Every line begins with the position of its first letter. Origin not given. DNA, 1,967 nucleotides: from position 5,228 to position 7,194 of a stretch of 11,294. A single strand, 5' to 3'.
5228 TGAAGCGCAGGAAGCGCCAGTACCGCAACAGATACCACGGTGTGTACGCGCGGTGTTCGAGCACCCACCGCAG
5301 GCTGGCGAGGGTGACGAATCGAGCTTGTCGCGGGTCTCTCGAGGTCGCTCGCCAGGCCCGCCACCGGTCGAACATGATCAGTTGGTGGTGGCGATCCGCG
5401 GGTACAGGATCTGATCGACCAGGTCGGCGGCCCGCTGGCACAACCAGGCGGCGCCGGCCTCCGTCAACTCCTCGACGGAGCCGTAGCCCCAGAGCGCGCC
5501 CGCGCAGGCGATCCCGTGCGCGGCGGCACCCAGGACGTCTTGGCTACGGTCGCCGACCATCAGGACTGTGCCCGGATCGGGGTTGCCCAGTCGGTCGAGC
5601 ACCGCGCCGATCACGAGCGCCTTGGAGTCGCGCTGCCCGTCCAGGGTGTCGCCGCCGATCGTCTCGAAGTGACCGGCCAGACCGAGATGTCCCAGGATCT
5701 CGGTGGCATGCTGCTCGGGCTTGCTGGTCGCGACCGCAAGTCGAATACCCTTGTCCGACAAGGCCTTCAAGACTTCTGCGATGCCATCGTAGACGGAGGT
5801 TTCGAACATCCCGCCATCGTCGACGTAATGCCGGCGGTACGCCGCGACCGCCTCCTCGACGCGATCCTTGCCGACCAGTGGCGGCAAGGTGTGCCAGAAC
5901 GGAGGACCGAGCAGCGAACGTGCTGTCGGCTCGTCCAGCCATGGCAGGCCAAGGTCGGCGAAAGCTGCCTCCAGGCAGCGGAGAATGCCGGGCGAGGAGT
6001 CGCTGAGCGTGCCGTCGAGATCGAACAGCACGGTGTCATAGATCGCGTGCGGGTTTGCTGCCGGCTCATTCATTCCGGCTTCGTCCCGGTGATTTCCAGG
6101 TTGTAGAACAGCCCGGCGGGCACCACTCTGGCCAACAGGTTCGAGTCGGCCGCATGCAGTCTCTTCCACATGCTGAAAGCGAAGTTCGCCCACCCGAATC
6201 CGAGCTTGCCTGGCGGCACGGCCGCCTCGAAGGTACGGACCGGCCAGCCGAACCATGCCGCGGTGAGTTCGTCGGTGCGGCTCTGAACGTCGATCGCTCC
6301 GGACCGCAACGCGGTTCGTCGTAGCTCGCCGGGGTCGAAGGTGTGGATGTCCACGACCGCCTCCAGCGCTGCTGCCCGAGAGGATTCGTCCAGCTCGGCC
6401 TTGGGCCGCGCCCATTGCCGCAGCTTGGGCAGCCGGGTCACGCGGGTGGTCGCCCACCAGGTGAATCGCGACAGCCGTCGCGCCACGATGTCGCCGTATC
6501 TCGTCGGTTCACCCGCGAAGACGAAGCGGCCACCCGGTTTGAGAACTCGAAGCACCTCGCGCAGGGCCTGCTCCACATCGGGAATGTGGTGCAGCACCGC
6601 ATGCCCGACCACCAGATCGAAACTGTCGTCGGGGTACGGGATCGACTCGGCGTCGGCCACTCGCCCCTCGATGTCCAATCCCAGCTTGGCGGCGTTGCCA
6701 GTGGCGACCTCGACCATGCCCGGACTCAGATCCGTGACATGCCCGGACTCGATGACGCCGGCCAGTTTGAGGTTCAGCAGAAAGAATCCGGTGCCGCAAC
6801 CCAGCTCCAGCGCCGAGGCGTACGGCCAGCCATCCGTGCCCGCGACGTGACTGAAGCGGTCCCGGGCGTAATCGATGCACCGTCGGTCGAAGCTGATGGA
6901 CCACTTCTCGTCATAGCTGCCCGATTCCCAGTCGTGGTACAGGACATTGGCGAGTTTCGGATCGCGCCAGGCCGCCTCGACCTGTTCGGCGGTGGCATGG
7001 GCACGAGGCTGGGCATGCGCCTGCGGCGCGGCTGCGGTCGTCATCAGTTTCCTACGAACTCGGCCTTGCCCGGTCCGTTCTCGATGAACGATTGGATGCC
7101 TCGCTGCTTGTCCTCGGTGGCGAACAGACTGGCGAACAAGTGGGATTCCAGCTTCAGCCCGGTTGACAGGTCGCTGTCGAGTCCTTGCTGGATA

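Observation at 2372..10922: Glucan-metabolism context: an Rv3032-like GT4 glucosyltransferase and GlgX bracket an O-methyltransferase / O-acetyltransferase operon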

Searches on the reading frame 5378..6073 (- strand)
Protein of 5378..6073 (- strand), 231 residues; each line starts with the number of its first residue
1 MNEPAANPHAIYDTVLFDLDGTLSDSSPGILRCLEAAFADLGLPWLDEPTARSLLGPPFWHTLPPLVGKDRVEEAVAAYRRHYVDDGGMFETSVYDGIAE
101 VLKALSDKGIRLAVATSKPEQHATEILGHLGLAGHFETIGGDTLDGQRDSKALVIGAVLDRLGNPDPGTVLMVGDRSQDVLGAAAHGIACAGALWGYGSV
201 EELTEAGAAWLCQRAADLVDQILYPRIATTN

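Call 7: search_protein_families(library=pfam, proteins=[window:5378-6073:-])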
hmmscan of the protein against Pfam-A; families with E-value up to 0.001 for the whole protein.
window:5378-6073:- (231 aa): 4 families
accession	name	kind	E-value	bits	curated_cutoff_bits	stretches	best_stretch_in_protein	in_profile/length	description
PF13419.12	HAD_2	-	2.9e-27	96.4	23.8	1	15-192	1-177/178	Haloacid dehalogenase-like hydrolase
PF00702.32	Hydrolase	-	1.1e-24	88.4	26.4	1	12-187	1-191/191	haloacid dehalogenase-like hydrolase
PF12710.13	HAD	-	2e-13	51.7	27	1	15-180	1-185/189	haloacid dehalogenase-like hydrolase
PF13242.12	Hydrolase_like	-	1.4e-06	28.6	22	1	157-206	12-61/75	HAD-hyrolase-like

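Call 8: search_protein_families(library=ncbifam, proteins=[window:5378-6073:-])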
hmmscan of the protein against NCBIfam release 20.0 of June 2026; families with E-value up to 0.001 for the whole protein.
window:5378-6073:- (231 aa): 25 families
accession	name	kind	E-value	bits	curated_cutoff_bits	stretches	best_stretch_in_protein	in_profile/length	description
TIGR01449.2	PGP_bact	equivalog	1.4e-30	106.4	180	1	15-220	1-211/213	phosphoglycolate phosphatase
NF009695.0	PRK13222.1-2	equivalog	1.9e-29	102.7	225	1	13-222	7-222/226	phosphoglycolate phosphatase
NF009698.0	PRK13223.1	equivalog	3.1e-21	75.7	466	1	13-208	14-215/272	phosphoglycolate phosphatase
NF009804.0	PRK13288.1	equivalog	2.5e-20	72.9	218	1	13-220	4-208/215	pyrophosphatase PpaX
NF009700.0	PRK13226.1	equivalog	3.4e-20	72.7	342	1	12-220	12-222/229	phosphoglycolate phosphatase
NF009697.0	PRK13222.1-4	equivalog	1.1e-19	70.7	327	2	78-225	80-225/232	phosphoglycolate phosphatase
TIGR01454.1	AHBA_synth_RP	hypoth_equivalog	2.6e-18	66.4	246.65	1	91-221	73-202/205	AHBA synthesis associated protein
NF009694.0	PRK13222.1-1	equivalog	2.1e-17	63.3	415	1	89-220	107-237/252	phosphoglycolate phosphatase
NF009696.0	PRK13222.1-3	equivalog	1e-14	54.8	359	1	14-202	5-195/223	N-acetylmuramic acid 6-phosphate phosphatase MupP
NF009699.0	PRK13225.1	equivalog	1.2e-11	44.6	368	1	12-221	62-266/273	phosphoglycolate phosphatase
TIGR03351.1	PhnX-like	hypoth_equivalog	1.5e-10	41.4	218.9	1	15-220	4-217/220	phosphonatase-like hydrolase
NF053830.1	RUBPPhHalo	equivalog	6.1e-09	35.9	330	1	77-190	92-200/234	ribulose-1,5-bisphosphate 5-phosphatase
TIGR02253.1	CTE7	subfamily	1.4e-08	34.8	169.75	1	93-189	94-190/221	TIGR02253 family HAD-type hydrolase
TIGR02009.1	PGMB-YQAB-SF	subfamily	1.9e-08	34.7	153.35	1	13-139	2-133/186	beta-phosphoglucomutase family hydrolase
TIGR01549.1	HAD-SF-IA-v1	subfamily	4.1e-07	30.5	23.3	0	96-187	65-149/149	HAD-IA family hydrolase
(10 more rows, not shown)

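Call 50: search_solved_structures(query=window:5378-6073:-, max_evalue=1e-8)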
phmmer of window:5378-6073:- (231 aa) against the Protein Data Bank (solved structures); distinct sequences matched with E-value up to 1e-8: 11.
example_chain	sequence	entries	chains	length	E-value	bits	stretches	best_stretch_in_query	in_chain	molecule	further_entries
6f2x_A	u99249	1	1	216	6.8e-40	140.4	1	14-208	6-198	Protein Tyrosine Kinase A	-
3mc1_A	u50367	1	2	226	5.5e-37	130.9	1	10-223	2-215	Predicted phosphatase, HAD family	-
3sd7_A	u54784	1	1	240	1.9e-36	129.2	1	12-220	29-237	Putative phosphatase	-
2yy6_A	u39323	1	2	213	3.3e-24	89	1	14-201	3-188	phosphoglycolate phosphatase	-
2nyv_A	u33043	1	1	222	3.4e-24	89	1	14-201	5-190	Phosphoglycolate phosphatase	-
2ah5_A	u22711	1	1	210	2.3e-23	86.3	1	14-206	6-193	COG0546: Predicted phosphatases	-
2hsz_A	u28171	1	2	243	1.6e-13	54.1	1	14-219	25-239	novel predicted phosphatase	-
3kbb_A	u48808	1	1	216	2.3e-13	53.6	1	13-212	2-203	Phosphorylated carbohydrates phosphatase TM_1254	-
4ex6_A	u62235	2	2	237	2.4e-11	46.9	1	8-211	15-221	AlnB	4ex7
2hi0_A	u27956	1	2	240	7.1e-11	45.4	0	63-223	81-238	Putative phosphoglycolate phosphatase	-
3d6j_A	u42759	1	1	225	7e-10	42.2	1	12-203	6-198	Putative haloacid dehalogenase-like hydrolase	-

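Call 51: search_solved_structures(query=window:5378-6073:-, max_evalue=1e-30, show_alignments=2)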
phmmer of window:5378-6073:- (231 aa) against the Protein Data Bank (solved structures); distinct sequences matched with E-value up to 1e-30: 3.
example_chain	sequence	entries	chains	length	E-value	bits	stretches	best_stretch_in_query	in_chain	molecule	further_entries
6f2x_A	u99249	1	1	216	6.8e-40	140.4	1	14-208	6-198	Protein Tyrosine Kinase A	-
3mc1_A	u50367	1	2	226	5.5e-37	130.9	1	10-223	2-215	Predicted phosphatase, HAD family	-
3sd7_A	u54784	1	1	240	1.9e-36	129.2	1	12-220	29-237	Putative phosphatase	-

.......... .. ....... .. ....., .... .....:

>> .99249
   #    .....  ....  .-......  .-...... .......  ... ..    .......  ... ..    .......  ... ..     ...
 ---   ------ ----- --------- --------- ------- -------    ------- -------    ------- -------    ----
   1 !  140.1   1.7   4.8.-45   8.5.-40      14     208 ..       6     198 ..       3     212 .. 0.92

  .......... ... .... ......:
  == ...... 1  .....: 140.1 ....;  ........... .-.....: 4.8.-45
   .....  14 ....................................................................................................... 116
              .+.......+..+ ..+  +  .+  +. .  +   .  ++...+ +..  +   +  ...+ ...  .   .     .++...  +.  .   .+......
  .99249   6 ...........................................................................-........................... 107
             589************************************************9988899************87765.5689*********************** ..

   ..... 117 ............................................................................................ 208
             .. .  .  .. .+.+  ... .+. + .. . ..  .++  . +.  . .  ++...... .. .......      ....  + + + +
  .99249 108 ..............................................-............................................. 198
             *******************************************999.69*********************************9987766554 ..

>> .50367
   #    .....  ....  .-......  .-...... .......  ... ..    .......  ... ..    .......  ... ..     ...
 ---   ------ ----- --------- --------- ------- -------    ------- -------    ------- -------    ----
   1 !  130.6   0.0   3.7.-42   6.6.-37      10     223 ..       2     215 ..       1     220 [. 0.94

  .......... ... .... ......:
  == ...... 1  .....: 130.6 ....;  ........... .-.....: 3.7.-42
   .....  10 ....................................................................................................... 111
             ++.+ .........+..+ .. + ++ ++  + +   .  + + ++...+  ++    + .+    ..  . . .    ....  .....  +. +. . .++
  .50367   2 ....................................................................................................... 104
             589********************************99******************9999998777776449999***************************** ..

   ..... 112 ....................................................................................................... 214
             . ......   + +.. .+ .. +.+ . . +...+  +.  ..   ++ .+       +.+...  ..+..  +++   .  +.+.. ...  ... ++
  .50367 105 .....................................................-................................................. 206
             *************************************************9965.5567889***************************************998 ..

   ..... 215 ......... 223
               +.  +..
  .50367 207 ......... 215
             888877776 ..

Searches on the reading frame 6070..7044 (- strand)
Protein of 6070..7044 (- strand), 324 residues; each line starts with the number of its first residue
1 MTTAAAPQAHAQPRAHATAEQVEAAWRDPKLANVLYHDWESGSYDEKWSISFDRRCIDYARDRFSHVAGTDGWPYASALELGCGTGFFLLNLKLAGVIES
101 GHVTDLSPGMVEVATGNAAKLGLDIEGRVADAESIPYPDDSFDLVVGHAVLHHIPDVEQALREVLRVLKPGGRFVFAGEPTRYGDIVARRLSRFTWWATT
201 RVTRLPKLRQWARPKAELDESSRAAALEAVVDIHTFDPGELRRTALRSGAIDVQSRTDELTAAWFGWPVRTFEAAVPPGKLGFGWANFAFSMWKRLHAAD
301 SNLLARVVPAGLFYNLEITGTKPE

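Call 7: search_protein_families(library=pfam, proteins=[window:6070-7044:-])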
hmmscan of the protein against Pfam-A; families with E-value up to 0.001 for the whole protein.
window:6070-7044:- (324 aa): 8 families
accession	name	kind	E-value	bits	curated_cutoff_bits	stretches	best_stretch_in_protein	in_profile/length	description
PF08241.18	Methyltransf_11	-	6.8e-27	94.4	21.2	1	79-176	1-95/95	Methyltransferase domain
PF13649.12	Methyltransf_25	-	6.5e-23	81.7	27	1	79-172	2-97/97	Methyltransferase domain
PF13847.12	Methyltransf_31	-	1e-21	77.5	27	1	78-177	7-110/145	Methyltransferase domain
PF08242.18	Methyltransf_12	-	1.5e-16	61.3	30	1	79-174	1-98/98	Methyltransferase domain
PF13489.12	Methyltransf_23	-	8.8e-15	55.2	27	1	76-199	24-137/164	Methyltransferase domain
PF01209.24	Ubie_methyltran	-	1.4e-12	47.9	20.1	1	76-175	49-150/233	ubiE/COQ5 methyltransferase family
PF05401.17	NodS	-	0.00018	21.9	24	1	73-177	42-145/201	Nodulation protein S (NodS)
PF07021.18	MetW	-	0.00053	20.1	21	0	78-168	17-102/193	Methionine biosynthesis protein MetW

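Call 8: search_protein_families(library=ncbifam, proteins=[window:6070-7044:-])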
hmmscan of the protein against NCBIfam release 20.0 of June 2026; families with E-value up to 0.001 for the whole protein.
window:6070-7044:- (324 aa): 35 families (the best 25 are shown)
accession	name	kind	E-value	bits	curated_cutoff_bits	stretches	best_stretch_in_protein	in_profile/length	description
NF047649.1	MTase_UXPK_star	exception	8.7e-19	67.6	460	1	74-177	77-182/283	methyltransferase/UXPK-star double selenoprotein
NF041537.1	ArsM_AhpD_UU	exception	8.6e-18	64.2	510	1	77-178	79-182/345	arsenite methyltransferase/AhpD domain selenoprotein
NF008823.0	PRK11873.1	subfamily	6.3e-16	58.7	263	1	79-176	82-181/272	arsenite methyltransferase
NF041536.1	ArsM_DUF2284_UU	exception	2.7e-15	55.7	575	1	78-178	80-182/459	arsenite methyltransferase/DUF2284 domain selenoprotein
TIGR02072.1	BioC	equivalog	5.8e-14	52.5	184.95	1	75-177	35-133/244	malonyl-ACP O-methyltransferase BioC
NF043040.1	corrin_prot_MT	hypoth_equivalog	8.4e-14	51.5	180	1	76-228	43-197/216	corrinoid protein-associated methyltransferase CpaM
TIGR01934.1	MenG_MenH_UbiE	subfamily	4.9e-13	48.9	158.35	1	76-176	41-141/223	ubiquinone/menaquinone biosynthesis methyltransferase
NF040539.1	AST_met_ArsM_2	exception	5.8e-13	49.3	240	1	78-177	60-164/262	putative arsinothricin biosynthesis methyltransferase ArsM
TIGR02752.1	MenG_heptapren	equivalog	1.7e-12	47.4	419.85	1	43-175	17-148/231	demethylmenaquinone methyltransferase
NF001243.0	PRK00216.1-4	equivalog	2.2e-12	46.9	235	1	75-175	48-150/237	demethylmenaquinone methyltransferase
NF041255.1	mycofact_MftM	equivalog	2.6e-12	46.7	200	1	77-168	142-233/289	mycofactocin oligosaccharide methyltransferase MftM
NF045882.1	PLipidMtase_Leg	equivalog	4e-12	46.3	390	1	75-177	43-144/207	phospholipid N-methyltransferase PmtA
NF045667.1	MTase_DVU1556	equivalog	4.1e-12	46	155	1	75-177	23-120/213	DVU_1556 family methyltransferase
NF001240.0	PRK00216.1-1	equivalog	6.9e-12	44.9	378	1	78-175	67-167/251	bifunctional demethylmenaquinone methyltransferase/2-methoxy-6-polyprenyl-1,4-benzoquinol methylase UbiE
NF001242.0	PRK00216.1-3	equivalog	1.1e-11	44.6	351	1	77-175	73-174/258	bifunctional demethylmenaquinone methyltransferase/2-methoxy-6-polyprenyl-1,4-benzoquinol methylase UbiE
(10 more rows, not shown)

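Call 11: search_solved_structures(query=window:6070-7044:-, max_evalue=0.001)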
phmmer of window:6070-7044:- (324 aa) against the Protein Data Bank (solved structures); distinct sequences matched with E-value up to 0.001: 60.
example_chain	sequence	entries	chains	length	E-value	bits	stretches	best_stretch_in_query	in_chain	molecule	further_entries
9w6x_A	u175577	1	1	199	1.7e-15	60.1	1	39-178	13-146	YtkW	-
6uak_A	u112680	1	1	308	5.3e-15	58.5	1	78-173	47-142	SAM dependent methyltransferase LahSB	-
1xxl_A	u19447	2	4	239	3.3e-14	55.9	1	78-178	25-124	YcgJ protein | ycgJ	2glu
8zc8_A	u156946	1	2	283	1.1e-11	47.6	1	77-177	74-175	MitM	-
6uv6_A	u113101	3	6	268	1.1e-11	47.6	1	78-177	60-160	D-glucose O-methyltransferase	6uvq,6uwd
21zq_A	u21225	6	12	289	1.1e-11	47.5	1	77-177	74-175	MitM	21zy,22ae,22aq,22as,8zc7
3bus_A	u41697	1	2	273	2.1e-11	46.6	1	56-177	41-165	Methyltransferase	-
5wp5_A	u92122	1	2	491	2.4e-11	46.5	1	67-176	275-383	Phosphomethylethanolamine N-methyltransferase 2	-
4pne_A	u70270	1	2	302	2.7e-10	43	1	71-173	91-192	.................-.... protein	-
3bkw_A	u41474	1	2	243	8.9e-10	41.3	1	79-183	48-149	S-adenosylmethionine dependent methyltransferase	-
5wp4_A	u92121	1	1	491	8.9e-10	41.3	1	75-176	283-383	Phosphoethanolamine N-methyltransferase 1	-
7v6h_A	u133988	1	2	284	1.2e-09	40.9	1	34-182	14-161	Cyclopropane fatty-acyl-phospholipid synthase-like methyltransferase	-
3mgg_A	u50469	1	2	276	2e-09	40.2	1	74-175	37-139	Methyltransferase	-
8ys9_A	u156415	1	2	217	1.4e-08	37.3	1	69-176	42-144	Phosphatidylethanolamine N-methyltransferase/phosphatidyl-N-methylethanolamine N-methyltra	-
6f5z_A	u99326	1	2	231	1.6e-08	37.2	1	78-177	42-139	24-sterol C-methyltransferase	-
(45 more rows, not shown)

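Call 47: find_homologous_proteins(query=window:6070-7044:-, max_evalue=1e-30)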
Query window:6070-7044:- (324 aa): 5566 proteins with E <= 1e-30 among 8000 candidates; the best 120 are listed.
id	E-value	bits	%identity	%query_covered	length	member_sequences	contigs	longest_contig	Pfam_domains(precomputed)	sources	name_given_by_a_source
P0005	6.4e-219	744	100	100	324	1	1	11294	PF13847.13,PF13489.13,PF13649.13,PF01209.25,PF08241.19,PF08242.19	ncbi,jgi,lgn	ncbi:MAG TPA: class I SAM-dependent methyltransferase [Jatrophihabitans sp.]|jgi:ubiquinone/menaquin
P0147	2.0e-197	673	92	97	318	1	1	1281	PF13847.13,PF13489.13,PF13649.13,PF01209.25,PF08241.19,PF08242.19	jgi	jgi:ubiquinone/menaquinone biosynthesis C-methylase UbiE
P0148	1.2e-177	608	81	100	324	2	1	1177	PF13847.13,PF13489.13,PF13649.13,PF01209.25,PF08241.19,PF08242.19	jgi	jgi:SAM-dependent methyltransferase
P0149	3.4e-177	607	82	98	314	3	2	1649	PF13847.13,PF13489.13,PF13649.13,PF01209.25,PF08241.19,PF08242.19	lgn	-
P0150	1.7e-174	598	81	98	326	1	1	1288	PF13847.13,PF13489.13,PF13649.13,PF01209.25,PF08241.19,PF08242.19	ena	-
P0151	3.6e-174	597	79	100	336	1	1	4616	PF13847.13,PF13489.13,PF13649.13,PF01209.25,PF08241.19,PF08242.19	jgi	jgi:SAM-dependent methyltransferase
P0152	4.5e-174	596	83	95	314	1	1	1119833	PF13847.13,PF13489.13,PF13649.13,PF01209.25,PF08241.19,PF08242.19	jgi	jgi:ubiquinone/menaquinone biosynthesis C-methylase UbiE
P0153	7.5e-174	596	83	95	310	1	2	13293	PF13847.13,PF13489.13,PF13649.13,PF01209.25,PF08241.19,PF08242.19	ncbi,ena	-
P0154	9.0e-174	595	83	95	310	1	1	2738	PF13847.13,PF13489.13,PF13649.13,PF01209.25,PF08241.19,PF08242.19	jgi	jgi:ubiquinone/menaquinone biosynthesis C-methylase UbiE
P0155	1.3e-173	595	82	95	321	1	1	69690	PF13847.13,PF13489.13,PF13649.13,PF01209.25,PF08241.19,PF08242.19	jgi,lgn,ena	-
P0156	1.5e-173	595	83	95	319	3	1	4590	PF13847.13,PF13489.13,PF13649.13,PF01209.25,PF08241.19,PF08242.19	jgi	jgi:SAM-dependent methyltransferase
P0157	3.3e-173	593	81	99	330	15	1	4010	PF13847.13,PF13489.13,PF13649.13,PF01209.25,PF08241.19,PF08242.19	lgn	-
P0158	6.7e-173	592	82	93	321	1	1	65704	PF13847.13,PF13489.13,PF13649.13,PF01209.25,PF08241.19,PF08242.19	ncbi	-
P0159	7.8e-173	592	81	96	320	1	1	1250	PF13847.13,PF13489.13,PF13649.13,PF01209.25,PF08241.19,PF08242.19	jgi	jgi:ubiquinone/menaquinone biosynthesis C-methylase UbiE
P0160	7.9e-173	592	83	95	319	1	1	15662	PF13847.13,PF13489.13,PF13649.13,PF01209.25,PF08241.19,PF08242.19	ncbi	ncbi:MAG: class I SAM-dependent methyltransferase [Jatrophihabitans sp.]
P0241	8.5e-160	549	77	95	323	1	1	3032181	PF13847.13,PF13489.13,PF13649.13,PF01209.25,PF08241.19,PF08242.19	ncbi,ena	-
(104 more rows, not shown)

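Call 55: predict_structure(alignment_id=A1)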
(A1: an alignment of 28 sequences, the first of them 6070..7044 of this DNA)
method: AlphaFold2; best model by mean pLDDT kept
length: 324 residues; sequences in the alignment: 28
mean_pLDDT: 84.7   pTM: 0.83
mean pLDDT of the five models: 84.7, 79.7, 72.4, 64.2, 52.1
residues with pLDDT >= 90: 111; 70-90: 192; 50-70: 9; < 50: 12
segments of 3 or more residues with pLDDT < 50: 1-12
pLDDT, mean of each block of 10 residues (from residue 1): 36 69 90 88 71 83 79 88 82 91 91 91 91 94 89 88 98 91 85 82 81 81 81 86 97 91 83 80 85 88 86 91 96
secondary structure, 60 per line:
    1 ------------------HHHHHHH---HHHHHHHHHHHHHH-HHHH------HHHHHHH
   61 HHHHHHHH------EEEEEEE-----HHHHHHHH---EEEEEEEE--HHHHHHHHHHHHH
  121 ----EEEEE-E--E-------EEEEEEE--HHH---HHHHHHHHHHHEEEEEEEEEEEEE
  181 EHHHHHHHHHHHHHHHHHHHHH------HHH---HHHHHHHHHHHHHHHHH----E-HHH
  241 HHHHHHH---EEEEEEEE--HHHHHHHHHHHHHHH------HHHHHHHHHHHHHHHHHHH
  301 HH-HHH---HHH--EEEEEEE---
elements in order: H19-25 H29-42 H44-47 H54-68 E75-81 H87-94 E98-105 H108-120 E125-129 E142-148 H157-167 E168-181 H182-202 H215-231 H238-247 E251-258 H261-275 H282-302 E315-321

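Call 68: find_encoding_contigs(protein=P0241, flank=10000, max_places=1)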
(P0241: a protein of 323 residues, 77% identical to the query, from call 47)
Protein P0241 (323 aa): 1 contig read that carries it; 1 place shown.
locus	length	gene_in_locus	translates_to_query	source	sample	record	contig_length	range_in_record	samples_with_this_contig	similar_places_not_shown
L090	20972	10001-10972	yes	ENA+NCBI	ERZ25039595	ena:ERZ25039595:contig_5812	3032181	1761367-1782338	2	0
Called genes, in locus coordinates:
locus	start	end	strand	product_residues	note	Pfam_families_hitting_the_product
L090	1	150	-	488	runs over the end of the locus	PF00128:Alpha-amylase (weak), PF21702:GLGE_C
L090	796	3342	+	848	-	PF11897:DUF3417, PF00343:Phosphorylase, PF28476:GlgP_C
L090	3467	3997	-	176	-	PF16262:DUF4916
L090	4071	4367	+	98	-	PF00583:Acetyltransf_1, PF13508:Acetyltransf_7 (weak), PF14542:Acetyltransf_CG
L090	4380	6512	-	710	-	PF02922:CBM_48, PF00128:Alpha-amylase (weak)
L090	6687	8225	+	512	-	PF00089:Trypsin, PF13365:Trypsin_2, PF00595:PDZ, PF13180:PDZ_2, PF17820:PDZ_6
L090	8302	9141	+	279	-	PF00005:ABC_tran, PF13304:AAA_21 (faint)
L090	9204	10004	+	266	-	PF00378:ECH_1, PF16113:ECH_2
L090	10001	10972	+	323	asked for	PF01209:Ubie_methyltran, PF13489:Methyltransf_23, PF08241:Methyltransf_11, PF08242:Methyltransf_12, PF13649:Methyltransf_25, PF13847:Methyltransf_31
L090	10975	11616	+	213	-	PF00702:Hydrolase, PF12710:HAD, PF13419:HAD_2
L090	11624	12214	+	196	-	PF00132:Hexapep, PF14602:Hexapep_2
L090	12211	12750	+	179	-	PF00583:Acetyltransf_1, PF13302:Acetyltransf_3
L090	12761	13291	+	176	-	PF01243:PNPOx_N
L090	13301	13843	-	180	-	-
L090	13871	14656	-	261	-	PF02720:DUF222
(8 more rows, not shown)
